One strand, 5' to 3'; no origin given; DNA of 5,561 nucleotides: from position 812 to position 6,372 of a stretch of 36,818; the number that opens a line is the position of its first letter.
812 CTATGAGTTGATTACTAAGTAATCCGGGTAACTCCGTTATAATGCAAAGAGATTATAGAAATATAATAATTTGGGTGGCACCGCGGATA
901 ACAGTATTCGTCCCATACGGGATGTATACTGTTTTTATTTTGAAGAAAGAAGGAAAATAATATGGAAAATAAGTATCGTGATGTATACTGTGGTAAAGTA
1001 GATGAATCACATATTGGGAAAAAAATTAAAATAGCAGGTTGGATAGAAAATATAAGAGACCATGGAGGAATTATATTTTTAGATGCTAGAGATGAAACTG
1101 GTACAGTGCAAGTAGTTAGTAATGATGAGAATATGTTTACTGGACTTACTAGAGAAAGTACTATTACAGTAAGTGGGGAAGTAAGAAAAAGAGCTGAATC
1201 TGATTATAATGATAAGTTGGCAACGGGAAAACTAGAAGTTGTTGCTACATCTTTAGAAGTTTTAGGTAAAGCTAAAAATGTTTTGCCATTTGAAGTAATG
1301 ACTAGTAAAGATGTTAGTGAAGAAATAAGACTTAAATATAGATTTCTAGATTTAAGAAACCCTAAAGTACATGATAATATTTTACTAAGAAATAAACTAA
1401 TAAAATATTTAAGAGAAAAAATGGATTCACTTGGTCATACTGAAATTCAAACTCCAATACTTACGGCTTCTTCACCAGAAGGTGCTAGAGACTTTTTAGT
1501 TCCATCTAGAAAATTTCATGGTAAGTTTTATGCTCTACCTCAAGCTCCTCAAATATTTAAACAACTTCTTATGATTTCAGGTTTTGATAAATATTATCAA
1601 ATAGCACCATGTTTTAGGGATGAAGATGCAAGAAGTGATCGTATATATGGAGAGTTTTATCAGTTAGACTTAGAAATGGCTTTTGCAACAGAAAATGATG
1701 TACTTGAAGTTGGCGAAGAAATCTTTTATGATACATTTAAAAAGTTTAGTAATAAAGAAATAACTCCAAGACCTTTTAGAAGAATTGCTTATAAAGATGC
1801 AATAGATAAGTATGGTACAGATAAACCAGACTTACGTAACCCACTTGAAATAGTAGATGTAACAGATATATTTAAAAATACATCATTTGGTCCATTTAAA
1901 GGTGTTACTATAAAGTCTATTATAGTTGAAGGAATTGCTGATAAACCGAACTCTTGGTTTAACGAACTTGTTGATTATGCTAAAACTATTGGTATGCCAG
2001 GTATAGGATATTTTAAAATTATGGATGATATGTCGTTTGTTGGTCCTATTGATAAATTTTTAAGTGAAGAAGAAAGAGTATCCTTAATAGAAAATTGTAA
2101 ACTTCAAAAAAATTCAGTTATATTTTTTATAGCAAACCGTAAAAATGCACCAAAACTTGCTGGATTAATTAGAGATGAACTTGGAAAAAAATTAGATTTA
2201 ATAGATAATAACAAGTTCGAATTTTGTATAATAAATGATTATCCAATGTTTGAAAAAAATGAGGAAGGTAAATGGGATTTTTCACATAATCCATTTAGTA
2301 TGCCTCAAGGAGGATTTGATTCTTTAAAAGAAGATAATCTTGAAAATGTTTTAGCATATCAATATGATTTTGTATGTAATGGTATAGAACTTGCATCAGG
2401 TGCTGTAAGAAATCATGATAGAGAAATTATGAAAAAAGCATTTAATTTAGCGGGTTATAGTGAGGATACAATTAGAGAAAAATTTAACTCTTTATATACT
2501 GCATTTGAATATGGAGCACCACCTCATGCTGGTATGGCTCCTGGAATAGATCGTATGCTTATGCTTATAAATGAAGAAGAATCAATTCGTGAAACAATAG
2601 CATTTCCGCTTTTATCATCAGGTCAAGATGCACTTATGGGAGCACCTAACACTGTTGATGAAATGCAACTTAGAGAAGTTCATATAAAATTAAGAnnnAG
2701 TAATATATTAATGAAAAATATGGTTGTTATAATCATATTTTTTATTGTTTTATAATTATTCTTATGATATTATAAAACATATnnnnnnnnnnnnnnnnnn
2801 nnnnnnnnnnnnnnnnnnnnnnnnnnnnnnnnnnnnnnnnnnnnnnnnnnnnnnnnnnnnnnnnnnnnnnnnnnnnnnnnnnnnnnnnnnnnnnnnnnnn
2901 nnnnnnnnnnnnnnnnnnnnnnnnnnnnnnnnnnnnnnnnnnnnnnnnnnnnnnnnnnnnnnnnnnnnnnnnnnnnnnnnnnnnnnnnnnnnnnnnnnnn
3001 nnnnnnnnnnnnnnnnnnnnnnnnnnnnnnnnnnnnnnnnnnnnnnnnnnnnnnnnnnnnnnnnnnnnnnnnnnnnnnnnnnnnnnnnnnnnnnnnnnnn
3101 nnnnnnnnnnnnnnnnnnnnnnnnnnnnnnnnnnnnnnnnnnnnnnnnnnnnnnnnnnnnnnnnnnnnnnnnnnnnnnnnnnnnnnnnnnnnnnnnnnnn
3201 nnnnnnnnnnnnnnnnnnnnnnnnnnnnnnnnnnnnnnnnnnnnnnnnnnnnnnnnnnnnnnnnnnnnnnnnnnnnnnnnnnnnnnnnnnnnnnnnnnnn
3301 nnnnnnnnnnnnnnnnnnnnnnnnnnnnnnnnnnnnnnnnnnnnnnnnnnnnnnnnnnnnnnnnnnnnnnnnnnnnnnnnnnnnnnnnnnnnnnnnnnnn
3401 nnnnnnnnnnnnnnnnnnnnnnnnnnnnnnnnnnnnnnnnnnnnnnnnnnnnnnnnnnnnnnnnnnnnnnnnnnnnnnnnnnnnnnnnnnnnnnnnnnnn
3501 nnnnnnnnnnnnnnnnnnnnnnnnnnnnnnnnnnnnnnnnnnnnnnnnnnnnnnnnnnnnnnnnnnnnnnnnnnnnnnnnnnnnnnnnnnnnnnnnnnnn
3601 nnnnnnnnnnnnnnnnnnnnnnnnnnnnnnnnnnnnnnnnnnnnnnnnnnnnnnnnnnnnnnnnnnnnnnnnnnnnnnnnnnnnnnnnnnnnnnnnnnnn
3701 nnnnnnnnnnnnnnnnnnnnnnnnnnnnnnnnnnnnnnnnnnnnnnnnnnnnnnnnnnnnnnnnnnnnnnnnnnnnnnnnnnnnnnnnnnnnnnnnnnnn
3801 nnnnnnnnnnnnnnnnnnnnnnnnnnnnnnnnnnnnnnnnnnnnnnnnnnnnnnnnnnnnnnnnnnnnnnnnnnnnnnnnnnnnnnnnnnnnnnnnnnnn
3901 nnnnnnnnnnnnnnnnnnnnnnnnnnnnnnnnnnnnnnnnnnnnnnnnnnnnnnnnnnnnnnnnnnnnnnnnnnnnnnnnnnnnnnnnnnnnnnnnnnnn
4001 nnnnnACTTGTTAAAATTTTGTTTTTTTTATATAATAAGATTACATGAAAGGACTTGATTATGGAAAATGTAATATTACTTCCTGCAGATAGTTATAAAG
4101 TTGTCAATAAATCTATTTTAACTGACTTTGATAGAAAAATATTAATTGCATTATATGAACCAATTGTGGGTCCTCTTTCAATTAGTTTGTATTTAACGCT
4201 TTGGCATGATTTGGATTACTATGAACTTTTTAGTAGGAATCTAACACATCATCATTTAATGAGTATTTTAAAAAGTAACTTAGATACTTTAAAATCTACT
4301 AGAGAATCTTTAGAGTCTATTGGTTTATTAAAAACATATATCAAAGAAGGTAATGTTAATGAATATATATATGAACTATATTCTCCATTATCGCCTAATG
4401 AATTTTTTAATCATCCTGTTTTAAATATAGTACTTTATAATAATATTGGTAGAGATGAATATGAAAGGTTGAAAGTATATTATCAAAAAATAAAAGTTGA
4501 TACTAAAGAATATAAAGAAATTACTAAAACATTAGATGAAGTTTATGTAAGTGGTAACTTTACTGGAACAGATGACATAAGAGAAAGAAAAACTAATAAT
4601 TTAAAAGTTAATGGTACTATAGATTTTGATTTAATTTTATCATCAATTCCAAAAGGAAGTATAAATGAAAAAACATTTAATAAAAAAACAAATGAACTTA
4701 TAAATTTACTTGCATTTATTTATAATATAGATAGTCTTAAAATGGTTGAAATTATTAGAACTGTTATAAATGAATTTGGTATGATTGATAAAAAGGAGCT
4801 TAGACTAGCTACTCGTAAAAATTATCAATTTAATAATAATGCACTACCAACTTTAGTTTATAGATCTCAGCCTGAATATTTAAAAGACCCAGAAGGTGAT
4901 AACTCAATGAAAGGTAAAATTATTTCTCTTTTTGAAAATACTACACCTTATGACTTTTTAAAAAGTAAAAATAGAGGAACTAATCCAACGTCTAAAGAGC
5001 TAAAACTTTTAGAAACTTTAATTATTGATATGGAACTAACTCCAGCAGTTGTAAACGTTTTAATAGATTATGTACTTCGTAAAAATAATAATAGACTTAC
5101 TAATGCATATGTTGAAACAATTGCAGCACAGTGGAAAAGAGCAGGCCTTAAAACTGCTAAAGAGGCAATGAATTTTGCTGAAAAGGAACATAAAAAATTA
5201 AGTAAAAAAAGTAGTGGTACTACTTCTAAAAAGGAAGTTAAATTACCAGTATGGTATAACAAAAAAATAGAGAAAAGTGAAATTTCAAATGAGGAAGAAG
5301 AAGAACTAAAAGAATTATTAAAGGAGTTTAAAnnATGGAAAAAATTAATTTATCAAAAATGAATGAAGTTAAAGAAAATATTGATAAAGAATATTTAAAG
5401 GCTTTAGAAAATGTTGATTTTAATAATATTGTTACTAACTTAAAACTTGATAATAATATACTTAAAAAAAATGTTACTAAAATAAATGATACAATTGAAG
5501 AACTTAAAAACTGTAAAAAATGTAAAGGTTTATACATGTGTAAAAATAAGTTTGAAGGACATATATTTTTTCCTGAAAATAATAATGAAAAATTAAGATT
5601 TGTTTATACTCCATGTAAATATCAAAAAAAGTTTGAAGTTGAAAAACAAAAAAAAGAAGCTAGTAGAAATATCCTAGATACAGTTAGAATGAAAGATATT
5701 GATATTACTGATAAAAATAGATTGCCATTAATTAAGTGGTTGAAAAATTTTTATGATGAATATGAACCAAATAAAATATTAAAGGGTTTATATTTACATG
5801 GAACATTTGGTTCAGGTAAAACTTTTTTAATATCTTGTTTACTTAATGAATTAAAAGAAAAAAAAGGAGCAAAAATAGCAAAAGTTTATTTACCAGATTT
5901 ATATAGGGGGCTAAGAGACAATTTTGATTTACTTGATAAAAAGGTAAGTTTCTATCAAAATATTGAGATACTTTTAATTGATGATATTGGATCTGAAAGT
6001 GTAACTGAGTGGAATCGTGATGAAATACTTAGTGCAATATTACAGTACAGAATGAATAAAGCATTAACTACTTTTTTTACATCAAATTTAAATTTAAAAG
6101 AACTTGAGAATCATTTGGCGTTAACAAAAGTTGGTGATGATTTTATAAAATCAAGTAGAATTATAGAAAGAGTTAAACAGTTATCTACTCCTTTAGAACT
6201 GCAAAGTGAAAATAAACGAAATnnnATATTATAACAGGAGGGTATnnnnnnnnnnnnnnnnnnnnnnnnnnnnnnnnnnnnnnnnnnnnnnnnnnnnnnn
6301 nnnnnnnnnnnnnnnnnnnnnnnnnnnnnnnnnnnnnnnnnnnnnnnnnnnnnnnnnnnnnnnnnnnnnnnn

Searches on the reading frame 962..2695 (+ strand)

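Call 10: search_protein_families(library=pfam, proteins=[window:962-2695:+], max_evalue=0.01)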
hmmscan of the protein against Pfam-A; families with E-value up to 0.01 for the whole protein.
window:962-2695:+ (578 aa): 4 families
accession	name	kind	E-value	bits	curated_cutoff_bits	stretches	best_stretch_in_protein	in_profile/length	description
PF00152.25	tRNA-synt_2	-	3.9e-106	355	25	1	119-550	1-306/308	tRNA synthetases class II (D, K and N)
PF01336.31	tRNA_anti-codon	-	8.5e-16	58.1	27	1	22-101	1-75/75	OB-fold nucleic acid binding domain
PF02938.19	GAD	-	1.5e-09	38.4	23.4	1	314-395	8-89/95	GAD domain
PF12869.13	tRNA_anti-like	-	0.00095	19.2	23.5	1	14-76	65-134/146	tRNA_anti-like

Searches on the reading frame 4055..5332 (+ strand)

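Call 10: search_protein_families(library=pfam, proteins=[window:4055-5332:+], max_evalue=0.01)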
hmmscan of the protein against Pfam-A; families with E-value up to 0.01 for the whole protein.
window:4055-5332:+ (426 aa): 1 family
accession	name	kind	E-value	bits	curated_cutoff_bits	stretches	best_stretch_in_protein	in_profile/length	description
PF07261.16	DnaB_2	-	1e-12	48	22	1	305-373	6-72/74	Replication initiation and membrane attachment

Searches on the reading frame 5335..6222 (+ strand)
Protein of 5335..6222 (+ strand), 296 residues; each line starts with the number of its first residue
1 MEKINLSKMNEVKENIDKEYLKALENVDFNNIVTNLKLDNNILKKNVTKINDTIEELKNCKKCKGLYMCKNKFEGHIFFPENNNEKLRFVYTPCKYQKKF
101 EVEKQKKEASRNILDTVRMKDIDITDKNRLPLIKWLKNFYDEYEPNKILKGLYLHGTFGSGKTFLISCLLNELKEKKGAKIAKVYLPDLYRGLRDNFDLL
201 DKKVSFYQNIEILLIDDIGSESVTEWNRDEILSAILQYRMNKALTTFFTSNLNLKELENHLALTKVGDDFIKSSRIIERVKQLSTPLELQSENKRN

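Call 10: search_protein_families(library=pfam, proteins=[window:5335-6222:+], max_evalue=0.01)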
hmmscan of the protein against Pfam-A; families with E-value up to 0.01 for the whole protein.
window:5335-6222:+ (296 aa): 8 families
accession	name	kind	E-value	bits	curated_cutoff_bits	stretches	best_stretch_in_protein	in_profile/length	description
PF01695.23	IstB_IS21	-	1.1e-05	25.5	24.1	1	152-262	95-204/238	IstB-like ATP binding protein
PF00308.24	Bac_DnaA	-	0.0002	22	23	1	145-258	30-145/162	Bacterial DnaA ATPAse domain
PF03969.22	AFG1_ATPase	-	0.00023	20.7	27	1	134-257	47-171/361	AFG1-like ATPase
PF00004.35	AAA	-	0.00059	20.7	21.2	1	152-225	1-73/131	ATPase family associated with various cellular activities (AAA)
PF13401.12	AAA_22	-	0.0023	18.7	27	1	152-190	8-45/130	AAA domain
PF05673.19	DUF815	-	0.0027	17.3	23.8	1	107-222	13-120/249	Protein of unknown function (DUF815)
PF13191.12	AAA_16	-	0.0031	18.5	32.6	1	150-221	25-85/167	AAA ATPase domain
PF24883.2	NPHP3_N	-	0.0053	17.4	24.8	0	152-182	25-54/164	Nephrocystin 3, N-terminal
